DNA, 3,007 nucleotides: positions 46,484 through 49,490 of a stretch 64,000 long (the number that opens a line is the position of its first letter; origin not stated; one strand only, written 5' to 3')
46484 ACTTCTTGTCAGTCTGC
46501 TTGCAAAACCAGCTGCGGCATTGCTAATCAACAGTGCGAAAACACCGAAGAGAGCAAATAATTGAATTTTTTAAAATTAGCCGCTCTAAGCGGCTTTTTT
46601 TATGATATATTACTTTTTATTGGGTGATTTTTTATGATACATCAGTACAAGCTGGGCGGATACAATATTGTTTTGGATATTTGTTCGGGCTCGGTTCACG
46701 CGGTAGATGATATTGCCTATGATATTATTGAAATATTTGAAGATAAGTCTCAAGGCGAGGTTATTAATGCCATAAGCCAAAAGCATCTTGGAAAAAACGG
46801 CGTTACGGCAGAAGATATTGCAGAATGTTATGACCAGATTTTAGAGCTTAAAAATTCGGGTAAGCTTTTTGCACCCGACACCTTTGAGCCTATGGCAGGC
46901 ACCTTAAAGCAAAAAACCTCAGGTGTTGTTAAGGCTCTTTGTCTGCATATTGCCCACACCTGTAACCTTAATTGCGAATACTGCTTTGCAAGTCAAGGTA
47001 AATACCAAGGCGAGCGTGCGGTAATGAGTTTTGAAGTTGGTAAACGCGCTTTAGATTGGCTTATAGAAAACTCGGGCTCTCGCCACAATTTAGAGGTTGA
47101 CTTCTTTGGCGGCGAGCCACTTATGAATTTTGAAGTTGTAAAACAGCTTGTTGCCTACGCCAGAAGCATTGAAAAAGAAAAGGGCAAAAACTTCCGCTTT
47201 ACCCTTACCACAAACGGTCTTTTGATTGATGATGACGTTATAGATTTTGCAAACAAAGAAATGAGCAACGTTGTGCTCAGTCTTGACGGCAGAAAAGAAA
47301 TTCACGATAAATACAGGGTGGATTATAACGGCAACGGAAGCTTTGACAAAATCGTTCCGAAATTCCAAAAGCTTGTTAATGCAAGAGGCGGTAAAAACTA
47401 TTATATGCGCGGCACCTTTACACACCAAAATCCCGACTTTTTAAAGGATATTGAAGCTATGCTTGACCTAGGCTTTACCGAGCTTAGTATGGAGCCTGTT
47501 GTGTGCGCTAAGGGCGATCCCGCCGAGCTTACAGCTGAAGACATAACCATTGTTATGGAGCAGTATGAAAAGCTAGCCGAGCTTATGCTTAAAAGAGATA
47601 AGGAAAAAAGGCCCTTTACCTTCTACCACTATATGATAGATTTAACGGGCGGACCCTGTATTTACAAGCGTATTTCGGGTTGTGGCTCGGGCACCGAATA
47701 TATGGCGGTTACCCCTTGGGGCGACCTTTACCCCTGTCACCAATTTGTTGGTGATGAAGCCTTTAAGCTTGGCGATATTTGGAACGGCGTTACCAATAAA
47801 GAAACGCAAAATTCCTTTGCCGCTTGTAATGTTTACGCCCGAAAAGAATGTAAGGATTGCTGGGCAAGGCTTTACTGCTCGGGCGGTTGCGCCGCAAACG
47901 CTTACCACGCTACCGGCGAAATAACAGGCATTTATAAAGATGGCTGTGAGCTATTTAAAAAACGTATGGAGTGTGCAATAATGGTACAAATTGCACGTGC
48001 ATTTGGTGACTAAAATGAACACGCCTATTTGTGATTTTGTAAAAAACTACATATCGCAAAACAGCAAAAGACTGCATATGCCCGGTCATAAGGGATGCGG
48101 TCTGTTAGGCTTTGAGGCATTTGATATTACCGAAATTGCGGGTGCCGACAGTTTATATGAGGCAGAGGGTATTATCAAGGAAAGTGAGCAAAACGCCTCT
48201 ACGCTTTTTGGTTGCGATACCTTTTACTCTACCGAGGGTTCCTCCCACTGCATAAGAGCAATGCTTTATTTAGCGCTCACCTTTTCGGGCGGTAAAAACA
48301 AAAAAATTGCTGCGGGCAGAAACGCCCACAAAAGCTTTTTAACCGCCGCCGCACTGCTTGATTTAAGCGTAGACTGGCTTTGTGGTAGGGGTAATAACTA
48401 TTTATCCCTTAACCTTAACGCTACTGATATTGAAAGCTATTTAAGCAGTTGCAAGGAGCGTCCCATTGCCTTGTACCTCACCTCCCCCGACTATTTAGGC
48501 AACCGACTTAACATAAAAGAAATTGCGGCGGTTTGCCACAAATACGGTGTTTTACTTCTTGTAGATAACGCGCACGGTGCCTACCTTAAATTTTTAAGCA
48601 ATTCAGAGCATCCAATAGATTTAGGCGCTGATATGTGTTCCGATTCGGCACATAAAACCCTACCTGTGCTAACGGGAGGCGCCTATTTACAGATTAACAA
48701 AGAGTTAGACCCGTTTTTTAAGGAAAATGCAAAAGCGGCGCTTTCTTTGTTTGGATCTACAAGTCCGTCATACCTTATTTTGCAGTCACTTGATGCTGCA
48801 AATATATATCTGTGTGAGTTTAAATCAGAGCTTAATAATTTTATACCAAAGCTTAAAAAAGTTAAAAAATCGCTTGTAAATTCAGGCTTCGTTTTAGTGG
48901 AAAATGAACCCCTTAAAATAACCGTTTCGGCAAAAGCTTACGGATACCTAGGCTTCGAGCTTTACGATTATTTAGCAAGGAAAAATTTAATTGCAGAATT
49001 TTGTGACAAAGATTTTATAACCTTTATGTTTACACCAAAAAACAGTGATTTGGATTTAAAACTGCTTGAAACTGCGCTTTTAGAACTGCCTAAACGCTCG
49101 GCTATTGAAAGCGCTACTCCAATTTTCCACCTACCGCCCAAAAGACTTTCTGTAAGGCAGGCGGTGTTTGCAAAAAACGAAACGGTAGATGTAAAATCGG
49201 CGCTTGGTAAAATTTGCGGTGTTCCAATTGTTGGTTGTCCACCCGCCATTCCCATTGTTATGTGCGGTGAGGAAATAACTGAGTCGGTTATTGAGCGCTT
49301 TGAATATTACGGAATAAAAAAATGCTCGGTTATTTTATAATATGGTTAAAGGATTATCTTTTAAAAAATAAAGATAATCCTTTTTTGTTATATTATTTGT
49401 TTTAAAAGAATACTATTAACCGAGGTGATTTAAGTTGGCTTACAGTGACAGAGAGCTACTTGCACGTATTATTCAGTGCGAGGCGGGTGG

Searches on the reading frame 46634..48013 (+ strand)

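Call 57: search_protein_families(library=pfam, proteins=[window:46634-48013:+], max_evalue=0.00001)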
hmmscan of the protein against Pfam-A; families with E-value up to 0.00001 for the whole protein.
window:46634-48013:+ (459 aa): 2 families
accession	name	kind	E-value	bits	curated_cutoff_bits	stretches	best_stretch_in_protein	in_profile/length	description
PF04055.27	Radical_SAM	-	6.8e-15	56.1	29.5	1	107-251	4-140/166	Radical SAM superfamily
PF13353.11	Fer4_12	-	8.9e-12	45.9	22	1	103-236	8-131/137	4Fe-4S single cluster domain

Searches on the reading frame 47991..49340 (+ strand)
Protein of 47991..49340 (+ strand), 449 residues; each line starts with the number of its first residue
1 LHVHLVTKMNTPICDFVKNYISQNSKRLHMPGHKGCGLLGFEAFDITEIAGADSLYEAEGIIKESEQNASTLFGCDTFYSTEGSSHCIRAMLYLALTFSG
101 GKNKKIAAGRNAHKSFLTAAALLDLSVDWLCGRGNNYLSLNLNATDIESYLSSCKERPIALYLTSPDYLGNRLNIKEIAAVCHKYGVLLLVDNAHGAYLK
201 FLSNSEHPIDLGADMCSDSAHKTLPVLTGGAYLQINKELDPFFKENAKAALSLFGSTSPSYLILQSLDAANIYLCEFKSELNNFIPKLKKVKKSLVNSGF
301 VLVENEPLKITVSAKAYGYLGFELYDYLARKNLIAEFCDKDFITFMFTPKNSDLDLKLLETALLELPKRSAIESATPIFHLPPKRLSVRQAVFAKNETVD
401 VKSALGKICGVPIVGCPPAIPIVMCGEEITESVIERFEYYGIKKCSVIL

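Call 57: search_protein_families(library=pfam, proteins=[window:47991-49340:+], max_evalue=0.00001)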
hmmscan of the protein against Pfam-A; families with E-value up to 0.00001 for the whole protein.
window:47991-49340:+ (449 aa): 1 family
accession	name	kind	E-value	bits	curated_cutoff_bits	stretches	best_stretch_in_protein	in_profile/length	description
PF01276.26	OKR_DC_1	-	1.5e-30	106.7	27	1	11-295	1-314/417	Orn/Lys/Arg decarboxylase, major domain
